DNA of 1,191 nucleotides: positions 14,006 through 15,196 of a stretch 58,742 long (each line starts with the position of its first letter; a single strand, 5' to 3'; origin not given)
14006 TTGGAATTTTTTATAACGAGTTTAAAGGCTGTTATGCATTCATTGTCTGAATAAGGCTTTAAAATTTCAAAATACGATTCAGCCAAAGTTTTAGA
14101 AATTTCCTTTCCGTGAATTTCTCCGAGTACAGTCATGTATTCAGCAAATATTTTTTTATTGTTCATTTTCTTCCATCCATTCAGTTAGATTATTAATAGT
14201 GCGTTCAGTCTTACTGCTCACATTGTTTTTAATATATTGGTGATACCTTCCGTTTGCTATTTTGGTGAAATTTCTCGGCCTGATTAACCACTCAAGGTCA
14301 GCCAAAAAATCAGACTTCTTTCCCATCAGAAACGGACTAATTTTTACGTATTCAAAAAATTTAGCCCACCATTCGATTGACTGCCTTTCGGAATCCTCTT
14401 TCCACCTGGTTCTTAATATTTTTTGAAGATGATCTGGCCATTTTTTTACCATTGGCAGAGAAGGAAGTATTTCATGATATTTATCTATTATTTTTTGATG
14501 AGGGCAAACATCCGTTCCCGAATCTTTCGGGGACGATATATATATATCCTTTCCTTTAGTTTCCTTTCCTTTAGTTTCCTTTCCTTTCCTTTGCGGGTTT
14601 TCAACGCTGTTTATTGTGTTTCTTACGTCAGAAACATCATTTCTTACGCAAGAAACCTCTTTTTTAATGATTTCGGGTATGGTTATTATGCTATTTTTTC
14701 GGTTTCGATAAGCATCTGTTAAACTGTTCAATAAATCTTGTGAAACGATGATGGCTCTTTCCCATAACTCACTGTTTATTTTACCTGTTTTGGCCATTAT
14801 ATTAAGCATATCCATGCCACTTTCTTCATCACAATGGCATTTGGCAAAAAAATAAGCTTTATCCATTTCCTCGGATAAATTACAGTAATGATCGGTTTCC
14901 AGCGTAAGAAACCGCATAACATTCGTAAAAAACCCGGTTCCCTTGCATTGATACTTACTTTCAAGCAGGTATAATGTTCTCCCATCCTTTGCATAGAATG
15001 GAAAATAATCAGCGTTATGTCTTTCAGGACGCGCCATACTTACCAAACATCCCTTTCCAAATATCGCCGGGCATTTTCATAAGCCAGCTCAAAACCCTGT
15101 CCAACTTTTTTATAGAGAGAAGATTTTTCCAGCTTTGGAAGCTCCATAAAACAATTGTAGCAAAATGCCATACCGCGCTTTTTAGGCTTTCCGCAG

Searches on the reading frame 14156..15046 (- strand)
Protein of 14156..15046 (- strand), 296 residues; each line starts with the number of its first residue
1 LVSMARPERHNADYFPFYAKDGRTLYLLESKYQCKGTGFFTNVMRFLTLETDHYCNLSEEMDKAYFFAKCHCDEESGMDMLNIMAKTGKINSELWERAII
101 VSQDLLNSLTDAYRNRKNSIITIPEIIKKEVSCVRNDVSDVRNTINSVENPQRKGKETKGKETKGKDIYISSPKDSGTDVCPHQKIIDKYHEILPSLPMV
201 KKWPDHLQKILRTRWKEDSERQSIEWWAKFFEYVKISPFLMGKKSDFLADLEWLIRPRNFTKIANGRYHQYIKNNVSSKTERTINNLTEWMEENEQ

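Call 66: search_protein_families(library=phrogs, proteins=[window:14156-15046:-], max_evalue=0.00001)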
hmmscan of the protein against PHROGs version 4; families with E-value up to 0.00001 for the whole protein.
window:14156-15046:- (296 aa): 8 families
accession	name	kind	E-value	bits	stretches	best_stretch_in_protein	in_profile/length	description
phrog_5810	-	DNA, RNA and nucleotide metabolism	1.8e-26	94.3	1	114-269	96-267/268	replication initiation protein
phrog_22470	-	DNA, RNA and nucleotide metabolism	3.9e-20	73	1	175-269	239-339/340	replication protein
phrog_10469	-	DNA, RNA and nucleotide metabolism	1.7e-18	68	1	107-283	120-285/305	DnaD-like helicase loader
phrog_19658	-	DNA, RNA and nucleotide metabolism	5.6e-18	66.4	1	181-280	163-261/283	replication initiation protein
phrog_345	-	DNA, RNA and nucleotide metabolism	6.1e-18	66.5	1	7-269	16-290/297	replication initiation O-like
phrog_2562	-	DNA, RNA and nucleotide metabolism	4.8e-12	47.1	1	4-291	1-218/290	replication initiation protein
phrog_21472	-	unknown function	1.6e-08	35.5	1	156-270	156-293/299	-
phrog_20437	-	DNA, RNA and nucleotide metabolism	1.4e-07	32.3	1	4-168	1-175/212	DNA replication initiation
